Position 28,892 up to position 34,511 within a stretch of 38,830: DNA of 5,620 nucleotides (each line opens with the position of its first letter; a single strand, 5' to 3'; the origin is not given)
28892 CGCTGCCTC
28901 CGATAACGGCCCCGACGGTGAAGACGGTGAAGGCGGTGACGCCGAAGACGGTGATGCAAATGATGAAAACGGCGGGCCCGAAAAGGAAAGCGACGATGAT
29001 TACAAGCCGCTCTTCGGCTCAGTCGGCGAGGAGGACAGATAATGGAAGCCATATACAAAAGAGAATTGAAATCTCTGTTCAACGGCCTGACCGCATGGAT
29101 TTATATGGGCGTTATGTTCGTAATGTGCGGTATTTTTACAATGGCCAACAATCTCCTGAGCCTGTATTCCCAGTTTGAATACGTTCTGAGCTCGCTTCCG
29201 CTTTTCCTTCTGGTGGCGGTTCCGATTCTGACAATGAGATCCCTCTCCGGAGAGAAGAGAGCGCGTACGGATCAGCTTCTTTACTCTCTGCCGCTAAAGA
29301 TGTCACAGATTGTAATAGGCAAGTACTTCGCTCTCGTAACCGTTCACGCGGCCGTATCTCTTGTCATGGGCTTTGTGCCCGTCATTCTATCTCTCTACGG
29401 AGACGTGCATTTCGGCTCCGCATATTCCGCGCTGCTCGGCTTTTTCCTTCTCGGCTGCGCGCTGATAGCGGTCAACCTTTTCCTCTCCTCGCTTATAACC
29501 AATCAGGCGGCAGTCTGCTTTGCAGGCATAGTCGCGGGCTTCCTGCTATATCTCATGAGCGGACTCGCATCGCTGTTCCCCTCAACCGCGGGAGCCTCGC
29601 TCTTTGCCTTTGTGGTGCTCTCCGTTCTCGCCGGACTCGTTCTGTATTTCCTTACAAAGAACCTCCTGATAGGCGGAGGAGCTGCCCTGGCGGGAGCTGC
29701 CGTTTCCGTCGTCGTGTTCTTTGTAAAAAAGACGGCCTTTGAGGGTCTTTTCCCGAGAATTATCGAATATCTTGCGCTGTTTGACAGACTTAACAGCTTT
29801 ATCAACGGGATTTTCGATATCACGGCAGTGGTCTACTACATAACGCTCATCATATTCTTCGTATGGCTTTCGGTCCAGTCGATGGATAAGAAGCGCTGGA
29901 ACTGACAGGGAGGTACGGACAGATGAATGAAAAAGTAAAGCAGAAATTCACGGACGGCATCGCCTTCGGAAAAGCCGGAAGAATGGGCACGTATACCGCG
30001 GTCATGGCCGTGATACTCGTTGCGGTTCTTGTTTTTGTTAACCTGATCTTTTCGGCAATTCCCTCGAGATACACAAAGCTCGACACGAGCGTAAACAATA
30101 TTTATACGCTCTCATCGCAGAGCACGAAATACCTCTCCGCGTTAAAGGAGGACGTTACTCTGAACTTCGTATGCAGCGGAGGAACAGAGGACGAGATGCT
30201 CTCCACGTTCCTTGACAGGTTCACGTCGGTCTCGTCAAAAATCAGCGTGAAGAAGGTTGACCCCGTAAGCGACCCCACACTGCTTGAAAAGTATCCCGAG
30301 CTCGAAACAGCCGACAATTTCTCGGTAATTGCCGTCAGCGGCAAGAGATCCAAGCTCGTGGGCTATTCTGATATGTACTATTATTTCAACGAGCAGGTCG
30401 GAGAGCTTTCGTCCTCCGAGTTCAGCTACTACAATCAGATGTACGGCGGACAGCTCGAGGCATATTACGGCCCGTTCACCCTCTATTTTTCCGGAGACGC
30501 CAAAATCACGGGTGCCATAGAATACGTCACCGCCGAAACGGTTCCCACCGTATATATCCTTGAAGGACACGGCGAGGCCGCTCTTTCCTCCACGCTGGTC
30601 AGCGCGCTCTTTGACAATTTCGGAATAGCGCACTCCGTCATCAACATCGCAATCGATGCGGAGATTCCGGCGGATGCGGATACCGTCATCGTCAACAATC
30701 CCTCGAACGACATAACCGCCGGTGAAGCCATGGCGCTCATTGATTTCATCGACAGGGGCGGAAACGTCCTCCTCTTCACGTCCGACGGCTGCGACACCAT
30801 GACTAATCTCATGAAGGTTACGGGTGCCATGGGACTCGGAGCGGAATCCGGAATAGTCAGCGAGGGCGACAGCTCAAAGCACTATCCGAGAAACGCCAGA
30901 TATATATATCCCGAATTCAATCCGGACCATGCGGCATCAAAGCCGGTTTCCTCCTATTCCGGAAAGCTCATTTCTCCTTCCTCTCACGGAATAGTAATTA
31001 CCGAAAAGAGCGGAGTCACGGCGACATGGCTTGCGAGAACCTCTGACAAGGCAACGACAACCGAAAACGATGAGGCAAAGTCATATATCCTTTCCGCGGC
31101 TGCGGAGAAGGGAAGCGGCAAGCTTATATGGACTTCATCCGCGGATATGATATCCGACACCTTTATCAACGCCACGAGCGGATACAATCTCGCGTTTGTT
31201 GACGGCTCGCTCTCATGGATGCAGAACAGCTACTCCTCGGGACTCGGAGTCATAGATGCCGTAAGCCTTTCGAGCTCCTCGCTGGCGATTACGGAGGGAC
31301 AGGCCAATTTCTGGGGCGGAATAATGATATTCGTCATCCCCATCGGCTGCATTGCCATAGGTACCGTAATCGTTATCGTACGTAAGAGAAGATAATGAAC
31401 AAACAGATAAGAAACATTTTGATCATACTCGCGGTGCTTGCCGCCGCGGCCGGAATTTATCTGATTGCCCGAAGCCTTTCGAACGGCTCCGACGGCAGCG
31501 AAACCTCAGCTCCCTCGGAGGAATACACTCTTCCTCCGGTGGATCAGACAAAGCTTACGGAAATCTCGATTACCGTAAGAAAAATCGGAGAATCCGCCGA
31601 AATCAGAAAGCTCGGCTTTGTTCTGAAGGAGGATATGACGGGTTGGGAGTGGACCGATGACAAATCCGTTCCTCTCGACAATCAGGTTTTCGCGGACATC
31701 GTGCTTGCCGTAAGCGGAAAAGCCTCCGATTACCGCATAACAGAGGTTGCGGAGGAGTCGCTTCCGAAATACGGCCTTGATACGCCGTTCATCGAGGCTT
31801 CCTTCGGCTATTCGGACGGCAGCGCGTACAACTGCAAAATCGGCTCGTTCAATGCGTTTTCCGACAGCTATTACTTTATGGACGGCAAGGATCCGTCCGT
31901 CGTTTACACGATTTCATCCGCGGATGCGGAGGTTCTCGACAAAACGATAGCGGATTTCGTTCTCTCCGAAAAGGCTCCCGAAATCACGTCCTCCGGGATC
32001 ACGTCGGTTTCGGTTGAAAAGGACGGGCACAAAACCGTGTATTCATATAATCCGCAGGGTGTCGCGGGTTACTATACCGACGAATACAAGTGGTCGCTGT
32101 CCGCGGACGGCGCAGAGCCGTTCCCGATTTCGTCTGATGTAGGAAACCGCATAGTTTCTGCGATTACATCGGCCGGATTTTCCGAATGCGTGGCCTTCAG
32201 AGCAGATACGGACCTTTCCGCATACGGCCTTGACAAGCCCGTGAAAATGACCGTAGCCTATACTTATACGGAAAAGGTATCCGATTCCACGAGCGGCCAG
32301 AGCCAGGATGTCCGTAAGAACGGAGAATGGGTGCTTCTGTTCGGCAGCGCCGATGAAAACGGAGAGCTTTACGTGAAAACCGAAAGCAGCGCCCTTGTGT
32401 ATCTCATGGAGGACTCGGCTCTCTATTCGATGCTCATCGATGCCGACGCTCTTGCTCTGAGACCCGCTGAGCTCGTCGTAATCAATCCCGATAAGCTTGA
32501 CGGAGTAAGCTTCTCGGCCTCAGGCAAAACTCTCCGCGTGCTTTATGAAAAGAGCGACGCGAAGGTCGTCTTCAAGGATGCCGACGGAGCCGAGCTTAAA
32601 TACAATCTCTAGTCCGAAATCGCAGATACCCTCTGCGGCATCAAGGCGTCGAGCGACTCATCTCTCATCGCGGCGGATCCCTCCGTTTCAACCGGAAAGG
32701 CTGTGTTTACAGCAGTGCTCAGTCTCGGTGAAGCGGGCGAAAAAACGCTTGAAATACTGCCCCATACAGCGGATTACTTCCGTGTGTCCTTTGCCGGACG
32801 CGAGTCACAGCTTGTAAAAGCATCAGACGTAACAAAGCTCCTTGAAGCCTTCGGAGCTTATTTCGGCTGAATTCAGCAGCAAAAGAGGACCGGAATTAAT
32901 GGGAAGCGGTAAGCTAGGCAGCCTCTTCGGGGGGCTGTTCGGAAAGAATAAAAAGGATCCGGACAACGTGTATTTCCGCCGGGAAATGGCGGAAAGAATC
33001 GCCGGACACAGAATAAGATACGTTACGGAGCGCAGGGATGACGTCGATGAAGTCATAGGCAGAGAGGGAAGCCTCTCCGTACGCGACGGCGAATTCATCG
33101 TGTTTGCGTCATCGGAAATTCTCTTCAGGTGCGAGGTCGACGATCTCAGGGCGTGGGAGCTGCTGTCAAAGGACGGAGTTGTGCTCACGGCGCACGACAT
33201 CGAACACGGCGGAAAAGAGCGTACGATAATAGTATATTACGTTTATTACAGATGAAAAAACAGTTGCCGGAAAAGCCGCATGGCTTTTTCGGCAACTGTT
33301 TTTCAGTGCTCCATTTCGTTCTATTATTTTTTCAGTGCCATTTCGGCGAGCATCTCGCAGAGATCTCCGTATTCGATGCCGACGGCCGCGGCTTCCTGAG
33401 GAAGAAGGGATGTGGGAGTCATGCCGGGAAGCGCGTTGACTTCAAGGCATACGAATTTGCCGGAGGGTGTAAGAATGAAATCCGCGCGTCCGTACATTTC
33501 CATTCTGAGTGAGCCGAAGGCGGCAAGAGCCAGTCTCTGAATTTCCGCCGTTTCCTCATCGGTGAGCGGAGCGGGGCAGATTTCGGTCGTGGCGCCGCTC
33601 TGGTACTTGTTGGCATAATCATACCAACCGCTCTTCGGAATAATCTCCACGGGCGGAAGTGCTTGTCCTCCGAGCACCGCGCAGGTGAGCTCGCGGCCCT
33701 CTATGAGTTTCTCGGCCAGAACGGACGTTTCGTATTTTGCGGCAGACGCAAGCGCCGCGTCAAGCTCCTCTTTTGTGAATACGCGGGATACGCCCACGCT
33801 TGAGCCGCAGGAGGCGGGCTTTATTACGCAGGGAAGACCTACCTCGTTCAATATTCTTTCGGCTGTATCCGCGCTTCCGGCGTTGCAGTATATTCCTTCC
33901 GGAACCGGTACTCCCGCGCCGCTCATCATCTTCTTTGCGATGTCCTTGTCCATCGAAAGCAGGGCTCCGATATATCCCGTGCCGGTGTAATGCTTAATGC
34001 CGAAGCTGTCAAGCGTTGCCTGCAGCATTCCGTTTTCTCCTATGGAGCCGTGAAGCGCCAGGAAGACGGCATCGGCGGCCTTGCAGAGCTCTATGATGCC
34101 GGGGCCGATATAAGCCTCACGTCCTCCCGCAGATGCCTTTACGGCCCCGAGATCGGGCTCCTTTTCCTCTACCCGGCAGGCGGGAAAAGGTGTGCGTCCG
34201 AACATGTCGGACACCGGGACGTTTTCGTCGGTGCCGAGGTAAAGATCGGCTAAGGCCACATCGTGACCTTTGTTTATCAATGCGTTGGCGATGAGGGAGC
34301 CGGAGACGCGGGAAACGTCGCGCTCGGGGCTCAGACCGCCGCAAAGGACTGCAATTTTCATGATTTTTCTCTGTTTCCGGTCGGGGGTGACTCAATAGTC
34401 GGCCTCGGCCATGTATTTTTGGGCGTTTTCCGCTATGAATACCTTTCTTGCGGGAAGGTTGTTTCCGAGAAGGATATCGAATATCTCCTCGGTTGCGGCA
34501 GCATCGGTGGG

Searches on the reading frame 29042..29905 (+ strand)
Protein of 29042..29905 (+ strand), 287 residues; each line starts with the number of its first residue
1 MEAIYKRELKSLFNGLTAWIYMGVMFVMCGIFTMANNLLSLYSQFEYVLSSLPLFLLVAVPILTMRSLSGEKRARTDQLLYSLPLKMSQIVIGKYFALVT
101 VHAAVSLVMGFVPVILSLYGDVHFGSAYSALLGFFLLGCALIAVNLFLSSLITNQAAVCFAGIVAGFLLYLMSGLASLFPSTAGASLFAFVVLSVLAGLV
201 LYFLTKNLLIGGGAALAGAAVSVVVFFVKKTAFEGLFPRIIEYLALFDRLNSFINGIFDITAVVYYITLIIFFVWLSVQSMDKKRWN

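Call 7: search_protein_families(library=pfam, proteins=[window:29042-29905:+], max_evalue=0.01)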
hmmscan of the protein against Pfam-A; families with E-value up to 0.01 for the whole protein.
window:29042-29905:+ (287 aa): 3 families
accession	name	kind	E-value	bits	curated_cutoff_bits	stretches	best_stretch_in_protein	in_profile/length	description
PF12698.13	ABC2_membrane_3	-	1.1e-08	35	31.6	1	44-177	160-291/347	ABC-2 family transporter protein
PF13346.12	ABC2_membrane_5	-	2.4e-08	34.2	25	1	9-204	7-195/205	ABC-2 family transporter protein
PF12679.13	ABC2_membrane_2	-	5.5e-06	26.3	27.2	1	4-177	3-203/283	ABC-2 family transporter protein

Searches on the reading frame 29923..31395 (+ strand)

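Call 7: search_protein_families(library=pfam, proteins=[window:29923-31395:+], max_evalue=0.01)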
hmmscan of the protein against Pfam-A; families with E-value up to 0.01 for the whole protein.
window:29923-31395:+ (490 aa): 5 families
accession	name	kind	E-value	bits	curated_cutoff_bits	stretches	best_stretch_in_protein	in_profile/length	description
PF09822.16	ABC_transp_aux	-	8.3e-14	51.9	34.7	1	208-382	2-199/288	ABC-type uncharacterized transport system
PF23357.1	DUF7088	-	8.7e-09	36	27.8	1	58-126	2-77/105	Domain of unknown function (DUF7088)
PF14258.12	DUF4350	-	0.00012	22.8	30.4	1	251-419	37-172/181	Domain of unknown function (DUF4350)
PF03345.20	OST48_N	-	0.00027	20.8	36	1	270-432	69-245/246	OST48, N-terminal domain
PF23355.1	IFT52_GIFT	-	0.0028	17.2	27.2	0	243-293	37-87/246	IFT52 GIFT domain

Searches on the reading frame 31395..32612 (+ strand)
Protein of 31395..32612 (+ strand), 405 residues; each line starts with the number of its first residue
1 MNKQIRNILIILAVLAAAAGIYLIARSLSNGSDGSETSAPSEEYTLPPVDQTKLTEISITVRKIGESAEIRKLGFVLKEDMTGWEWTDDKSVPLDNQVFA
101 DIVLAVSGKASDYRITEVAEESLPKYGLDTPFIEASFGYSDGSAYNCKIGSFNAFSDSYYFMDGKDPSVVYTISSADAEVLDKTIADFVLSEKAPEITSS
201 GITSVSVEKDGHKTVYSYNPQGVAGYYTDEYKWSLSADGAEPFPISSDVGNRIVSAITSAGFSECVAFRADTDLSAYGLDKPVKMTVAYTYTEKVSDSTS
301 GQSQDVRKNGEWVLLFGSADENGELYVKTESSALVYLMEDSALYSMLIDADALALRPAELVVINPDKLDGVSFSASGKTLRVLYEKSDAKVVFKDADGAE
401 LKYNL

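Call 7: search_protein_families(library=pfam, proteins=[window:31395-32612:+], max_evalue=0.01)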
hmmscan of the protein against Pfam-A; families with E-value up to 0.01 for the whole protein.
window:31395-32612:+ (405 aa): 1 family
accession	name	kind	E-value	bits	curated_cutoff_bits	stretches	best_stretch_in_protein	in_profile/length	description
PF14238.11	DUF4340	-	4.6e-31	108.9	25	2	84-282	1-183/183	Domain of unknown function (DUF4340)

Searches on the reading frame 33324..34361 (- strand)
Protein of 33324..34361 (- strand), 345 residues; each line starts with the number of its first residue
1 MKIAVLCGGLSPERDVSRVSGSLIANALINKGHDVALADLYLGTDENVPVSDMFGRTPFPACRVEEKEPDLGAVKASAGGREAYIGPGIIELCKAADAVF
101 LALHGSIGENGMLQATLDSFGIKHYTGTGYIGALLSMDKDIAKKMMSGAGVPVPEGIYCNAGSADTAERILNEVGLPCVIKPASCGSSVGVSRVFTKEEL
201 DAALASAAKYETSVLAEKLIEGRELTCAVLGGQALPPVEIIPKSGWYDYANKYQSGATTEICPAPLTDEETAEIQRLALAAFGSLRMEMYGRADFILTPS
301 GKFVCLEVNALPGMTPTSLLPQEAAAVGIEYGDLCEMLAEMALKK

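Call 7: search_protein_families(library=pfam, proteins=[window:33324-34361:-], max_evalue=0.01)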
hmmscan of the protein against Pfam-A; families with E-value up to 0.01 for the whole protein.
window:33324-34361:- (345 aa): 8 families
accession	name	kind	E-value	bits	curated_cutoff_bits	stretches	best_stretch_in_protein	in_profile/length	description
PF07478.18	Dala_Dala_lig_C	-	1.5e-50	172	24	1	164-338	25-202/204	D-ala D-ala ligase C-terminus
PF01820.27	Dala_Dala_lig_N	-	2.3e-16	60.8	34.6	1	2-127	1-120/121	D-ala D-ala ligase N-terminus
PF02786.22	CPSase_L_D2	-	2.9e-13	50.3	19.8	1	138-310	1-178/211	Carbamoyl-phosphate synthase L chain, ATP binding domain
PF13535.11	ATP-grasp_4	-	2e-06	27.9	27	1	175-225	2-66/160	ATP-grasp domain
PF02222.28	ATP-grasp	-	6.6e-06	26.3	27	1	146-230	3-87/179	ATP-grasp domain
PF02655.19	ATP-grasp_3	-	3.1e-05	24.5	23.2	1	138-310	3-155/160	ATP-grasp domain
PF01071.24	GARS_A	-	0.0011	19.2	27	1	138-230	2-99/194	Phosphoribosylglycinamide synthetase, ATP-grasp (A) domain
PF14397.11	ATPgrasp_ST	-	0.0033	17.1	31.4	0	290-319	234-263/278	Sugar-transfer associated ATP-grasp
